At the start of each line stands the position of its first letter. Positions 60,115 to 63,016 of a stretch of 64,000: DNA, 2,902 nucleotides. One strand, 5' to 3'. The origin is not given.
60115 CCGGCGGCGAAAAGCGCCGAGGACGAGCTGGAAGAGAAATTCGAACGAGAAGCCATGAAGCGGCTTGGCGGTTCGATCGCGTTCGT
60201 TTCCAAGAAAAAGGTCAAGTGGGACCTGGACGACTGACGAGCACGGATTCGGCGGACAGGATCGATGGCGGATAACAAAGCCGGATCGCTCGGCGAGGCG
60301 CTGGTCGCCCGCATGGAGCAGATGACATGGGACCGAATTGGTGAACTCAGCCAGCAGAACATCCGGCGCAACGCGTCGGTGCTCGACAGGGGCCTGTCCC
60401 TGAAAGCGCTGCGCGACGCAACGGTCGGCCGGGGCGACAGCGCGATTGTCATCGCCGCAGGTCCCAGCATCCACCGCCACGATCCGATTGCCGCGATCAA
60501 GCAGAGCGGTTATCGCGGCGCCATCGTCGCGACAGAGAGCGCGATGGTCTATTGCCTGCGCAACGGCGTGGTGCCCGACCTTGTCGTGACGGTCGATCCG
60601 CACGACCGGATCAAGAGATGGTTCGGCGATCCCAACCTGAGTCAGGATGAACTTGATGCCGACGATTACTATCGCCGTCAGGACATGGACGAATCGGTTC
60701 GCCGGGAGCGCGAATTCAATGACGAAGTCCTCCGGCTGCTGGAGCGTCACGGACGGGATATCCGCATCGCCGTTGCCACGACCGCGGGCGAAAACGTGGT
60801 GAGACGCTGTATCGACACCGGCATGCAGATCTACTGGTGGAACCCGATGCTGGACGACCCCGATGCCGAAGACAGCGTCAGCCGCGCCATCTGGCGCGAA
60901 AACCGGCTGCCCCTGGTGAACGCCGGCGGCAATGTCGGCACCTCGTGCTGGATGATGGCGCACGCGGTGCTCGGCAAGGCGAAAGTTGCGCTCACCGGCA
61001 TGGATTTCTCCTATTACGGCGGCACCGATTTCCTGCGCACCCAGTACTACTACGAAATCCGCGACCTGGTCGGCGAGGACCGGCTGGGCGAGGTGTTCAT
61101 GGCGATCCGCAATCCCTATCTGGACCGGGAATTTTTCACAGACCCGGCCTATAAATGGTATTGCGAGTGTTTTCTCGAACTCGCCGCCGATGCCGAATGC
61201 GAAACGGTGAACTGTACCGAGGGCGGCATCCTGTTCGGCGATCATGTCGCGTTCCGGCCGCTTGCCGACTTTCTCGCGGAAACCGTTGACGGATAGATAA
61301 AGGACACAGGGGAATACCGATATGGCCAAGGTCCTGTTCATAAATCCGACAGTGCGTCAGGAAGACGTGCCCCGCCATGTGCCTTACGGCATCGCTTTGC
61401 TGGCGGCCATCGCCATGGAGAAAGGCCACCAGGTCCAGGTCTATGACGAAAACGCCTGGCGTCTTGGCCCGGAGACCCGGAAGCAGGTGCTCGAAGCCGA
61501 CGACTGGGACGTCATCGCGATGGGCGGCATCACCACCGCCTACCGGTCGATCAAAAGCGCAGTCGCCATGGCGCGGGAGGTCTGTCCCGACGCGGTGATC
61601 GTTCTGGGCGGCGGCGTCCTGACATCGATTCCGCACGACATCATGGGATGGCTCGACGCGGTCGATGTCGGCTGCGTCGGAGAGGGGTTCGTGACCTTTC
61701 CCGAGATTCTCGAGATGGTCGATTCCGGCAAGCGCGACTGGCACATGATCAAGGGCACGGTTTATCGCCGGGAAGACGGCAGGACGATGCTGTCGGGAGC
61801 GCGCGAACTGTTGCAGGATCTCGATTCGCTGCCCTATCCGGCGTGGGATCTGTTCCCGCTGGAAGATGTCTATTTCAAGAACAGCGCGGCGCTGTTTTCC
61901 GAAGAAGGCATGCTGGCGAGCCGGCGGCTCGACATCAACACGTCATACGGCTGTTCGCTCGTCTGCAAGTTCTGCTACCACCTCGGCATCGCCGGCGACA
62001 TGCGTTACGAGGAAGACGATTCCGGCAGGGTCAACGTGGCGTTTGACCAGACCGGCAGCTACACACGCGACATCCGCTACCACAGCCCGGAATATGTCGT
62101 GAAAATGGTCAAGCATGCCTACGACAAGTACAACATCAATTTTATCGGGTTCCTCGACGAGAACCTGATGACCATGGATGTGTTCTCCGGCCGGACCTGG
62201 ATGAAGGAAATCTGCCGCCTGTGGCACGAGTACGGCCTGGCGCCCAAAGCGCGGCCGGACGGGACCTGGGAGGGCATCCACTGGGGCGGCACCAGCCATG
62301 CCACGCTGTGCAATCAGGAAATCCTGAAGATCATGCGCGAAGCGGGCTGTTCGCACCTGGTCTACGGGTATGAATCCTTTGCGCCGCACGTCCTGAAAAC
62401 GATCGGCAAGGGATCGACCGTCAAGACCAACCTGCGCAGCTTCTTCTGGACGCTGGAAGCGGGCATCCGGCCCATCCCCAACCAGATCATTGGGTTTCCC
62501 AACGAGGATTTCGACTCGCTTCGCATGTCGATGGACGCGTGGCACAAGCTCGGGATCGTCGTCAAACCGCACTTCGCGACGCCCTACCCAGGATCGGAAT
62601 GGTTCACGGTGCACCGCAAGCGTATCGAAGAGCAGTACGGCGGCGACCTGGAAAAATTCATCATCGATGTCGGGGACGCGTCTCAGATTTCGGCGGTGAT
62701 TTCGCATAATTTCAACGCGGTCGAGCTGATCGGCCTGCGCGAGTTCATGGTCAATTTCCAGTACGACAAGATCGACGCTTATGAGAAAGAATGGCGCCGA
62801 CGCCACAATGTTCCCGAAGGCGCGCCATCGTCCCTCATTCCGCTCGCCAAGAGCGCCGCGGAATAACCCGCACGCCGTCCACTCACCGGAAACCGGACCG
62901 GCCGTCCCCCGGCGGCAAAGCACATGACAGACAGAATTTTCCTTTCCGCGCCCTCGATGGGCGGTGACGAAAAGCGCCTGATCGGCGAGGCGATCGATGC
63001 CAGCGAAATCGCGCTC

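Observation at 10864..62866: Four cobalamin-dependent radical SAM enzymes embedded in one nonulosonic-acid glycan island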

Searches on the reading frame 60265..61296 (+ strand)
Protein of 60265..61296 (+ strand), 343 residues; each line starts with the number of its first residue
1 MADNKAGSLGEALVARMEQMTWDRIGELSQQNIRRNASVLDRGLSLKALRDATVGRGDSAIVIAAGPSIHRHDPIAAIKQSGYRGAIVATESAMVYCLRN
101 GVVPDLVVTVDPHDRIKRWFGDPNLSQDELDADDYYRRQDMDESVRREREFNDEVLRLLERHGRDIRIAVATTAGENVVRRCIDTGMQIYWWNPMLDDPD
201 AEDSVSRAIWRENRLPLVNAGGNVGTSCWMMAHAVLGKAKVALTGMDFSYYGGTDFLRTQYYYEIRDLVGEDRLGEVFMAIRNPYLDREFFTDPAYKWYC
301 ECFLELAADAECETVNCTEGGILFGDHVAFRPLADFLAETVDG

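Call 10: search_protein_families(library=pfam, proteins=[window:60265-61296:+], max_evalue=0.001)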
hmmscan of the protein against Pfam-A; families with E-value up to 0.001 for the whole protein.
window:60265-61296:+ (343 aa): 1 family
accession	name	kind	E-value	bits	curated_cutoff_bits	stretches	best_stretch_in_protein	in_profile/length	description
PF01973.23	MptE-like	-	7.4e-15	55.6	34.6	1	44-114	13-80/171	6-hydroxymethylpterin diphosphokinase MptE-like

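Call 21: search_protein_families(library=ncbifam, proteins=[window:60265-61296:+], max_evalue=0.001)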
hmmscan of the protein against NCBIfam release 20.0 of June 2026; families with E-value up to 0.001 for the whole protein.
window:60265-61296:+ (343 aa): 1 family
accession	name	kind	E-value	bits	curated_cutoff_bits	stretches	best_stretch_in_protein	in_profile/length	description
NF050051.1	FlagModPseD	domain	7.1e-06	24.9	670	1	45-120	215-288/640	flagellin modification protein PseD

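Call 73: find_encoding_contigs(protein=window:60265-61296:+, flank=10000, max_places=3)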
Protein window:60265-61296:+ (343 aa): no gene with exactly this product is on record in the collection.

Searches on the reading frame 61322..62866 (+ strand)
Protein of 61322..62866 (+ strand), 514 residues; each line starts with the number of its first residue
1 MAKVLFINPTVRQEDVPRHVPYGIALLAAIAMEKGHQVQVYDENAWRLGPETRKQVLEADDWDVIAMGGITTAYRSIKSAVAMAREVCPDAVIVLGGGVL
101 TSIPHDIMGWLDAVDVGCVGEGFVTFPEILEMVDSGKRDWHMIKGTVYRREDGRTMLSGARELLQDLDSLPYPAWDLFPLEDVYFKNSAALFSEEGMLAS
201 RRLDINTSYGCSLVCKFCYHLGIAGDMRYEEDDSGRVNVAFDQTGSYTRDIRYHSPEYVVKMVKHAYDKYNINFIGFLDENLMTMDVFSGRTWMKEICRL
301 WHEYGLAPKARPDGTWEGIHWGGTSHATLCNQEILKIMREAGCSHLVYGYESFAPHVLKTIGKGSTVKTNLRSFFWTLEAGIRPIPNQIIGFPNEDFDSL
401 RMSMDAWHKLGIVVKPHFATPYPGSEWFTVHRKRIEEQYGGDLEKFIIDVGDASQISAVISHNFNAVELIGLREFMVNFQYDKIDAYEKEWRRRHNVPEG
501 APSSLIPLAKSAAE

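Call 3: search_protein_families(library=pfam, proteins=[window:61322-62866:+], max_evalue=0.01)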
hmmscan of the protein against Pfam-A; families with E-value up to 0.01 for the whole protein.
window:61322-62866:+ (514 aa): 2 families
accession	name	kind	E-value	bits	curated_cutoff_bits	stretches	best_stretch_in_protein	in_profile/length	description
PF04055.27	Radical_SAM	-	1.2e-13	52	29.5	1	205-404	1-163/166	Radical SAM superfamily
PF02310.24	B12-binding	-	2.3e-12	47.2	32.1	1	19-129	12-120/121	B12 binding domain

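Call 4: search_protein_families(library=ncbifam, proteins=[window:61322-62866:+], max_evalue=0.01)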
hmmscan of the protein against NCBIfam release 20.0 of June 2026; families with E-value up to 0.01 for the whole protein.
window:61322-62866:+ (514 aa): 16 families
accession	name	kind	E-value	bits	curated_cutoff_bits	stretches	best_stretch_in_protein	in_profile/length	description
TIGR02026.1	BchE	equivalog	4.2e-24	85.3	481.35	2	19-228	20-220/497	magnesium-protoporphyrin IX monomethyl ester anaerobic oxidative cyclase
TIGR03471.1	HpnJ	equivalog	7e-24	84.5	577.6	2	318-433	274-389/472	hopanoid biosynthesis associated radical SAM protein HpnJ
TIGR03975.1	rSAM_ocin_1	subfamily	2.8e-19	69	281.85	2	69-237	133-298/606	RiPP maturation radical SAM C-methyltransferase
NF050148.1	rSAM_ApyD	equivalog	8.6e-18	64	750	1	19-454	23-417/645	RiPP biosynthesis radical SAM protein ApyD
NF033712.0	B12_rSAM_KedN5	subfamily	6.9e-16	57.6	700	1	51-226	52-219/624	KedN5 family methylcobalamin-dependent radical SAM C-methyltransferase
TIGR04013.1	B12_SAM_MJ_1487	hypoth_equivalog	8.2e-16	57.8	251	2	332-447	254-373/382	TIGR04013 family B12-binding domain/radical SAM domain-containing protein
NF038361.1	rSAM_Sden_1168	equivalog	2.6e-14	52.7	575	1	23-219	101-299/560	Sden_1168 family B12-binding radical SAM P-methyltransferase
TIGR04367.1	HpnR_B12_rSAM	equivalog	3e-12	45.8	650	2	18-219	19-203/490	hopanoid C-3 methylase HpnR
TIGR04072.2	rSAM_ladder_B12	equivalog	1.8e-11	43.3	360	1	20-144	17-151/443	lipid biosynthesis B12-binding/radical SAM protein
TIGR04479.1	bcpD_PhpK_rSAM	subfamily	4.3e-11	41.9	600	1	327-407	326-406/504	PhpK family radical SAM P-methyltransferase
TIGR04014.1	B12_SAM_MJ_0865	equivalog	2.2e-10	39.9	360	1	329-410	255-336/434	methyl-coenzyme M reductase glutamine C-methyltransferase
TIGR04385.1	B12_rSAM_cofa1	equivalog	1.8e-09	37.3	450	1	4-225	2-218/438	B12 lower ligand biosynthesis radical SAM protein BzaD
NF033070.1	rSAM_AprD4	equivalog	4e-05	22.7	500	1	318-432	273-391/456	AprD4 family radical SAM diol-dehydratase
NF040546.1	rSAM_CUAEP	equivalog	0.00022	20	500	0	329-400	260-331/468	CUAEP/CCAEP-tail radical SAM (seleno)protein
TIGR03994.1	rSAM_HemZ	equivalog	0.0011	18.2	321.4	1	331-410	186-266/401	coproporphyrinogen dehydrogenase HemZ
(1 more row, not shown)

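Call 13: find_encoding_contigs(protein=window:61322-62866:+, flank=10000, max_places=6)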
Protein window:61322-62866:+ (514 aa): no gene with exactly this product is on record in the collection.

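Call 28: search_solved_structures(query=window:61322-62866:+, max_evalue=0.01)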
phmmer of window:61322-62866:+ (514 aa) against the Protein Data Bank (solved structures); distinct sequences matched with E-value up to 0.01: 2.
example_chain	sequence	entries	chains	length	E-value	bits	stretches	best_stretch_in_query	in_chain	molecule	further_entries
6fd2_B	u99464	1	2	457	0.00056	22.2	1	318-428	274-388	Putative apramycin biosynthetic oxidoreductase 4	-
9n1b_A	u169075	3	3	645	0.0012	21.1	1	76-238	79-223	Radical SAM protein | Radical SAM enzyme CysS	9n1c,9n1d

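Call 61: search_protein_representatives(protein=window:61322-62866:+)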
Query: 514 residues. Proteins with E-value up to 0.001 (for the whole library): 20645; up to 1e-10: 7806; up to 1e-30: 253. The best 150 are listed.
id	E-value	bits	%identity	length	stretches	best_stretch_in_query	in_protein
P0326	1.7e-235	799.4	66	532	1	1-505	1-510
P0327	3.0e-127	442.2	59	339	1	2-328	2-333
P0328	3.2e-126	438.8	57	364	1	158-498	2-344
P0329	1.3e-115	403.9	44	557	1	3-499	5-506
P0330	1.3e-113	397.2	41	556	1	1-502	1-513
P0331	1.1e-110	387.6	43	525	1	3-477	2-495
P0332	8.4e-110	384.7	76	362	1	253-461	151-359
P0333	3.2e-100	353.0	41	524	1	38-498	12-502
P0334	1.6e-88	314.4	66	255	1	1-217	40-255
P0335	1.1e-86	308.3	43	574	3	162-448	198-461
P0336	5.9e-82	292.8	59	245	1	262-500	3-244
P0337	1.1e-78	282.0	71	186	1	197-374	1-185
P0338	1.8e-74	268.1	37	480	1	3-487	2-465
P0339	8.2e-73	262.6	35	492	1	3-501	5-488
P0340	9.9e-73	262.3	39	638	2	3-221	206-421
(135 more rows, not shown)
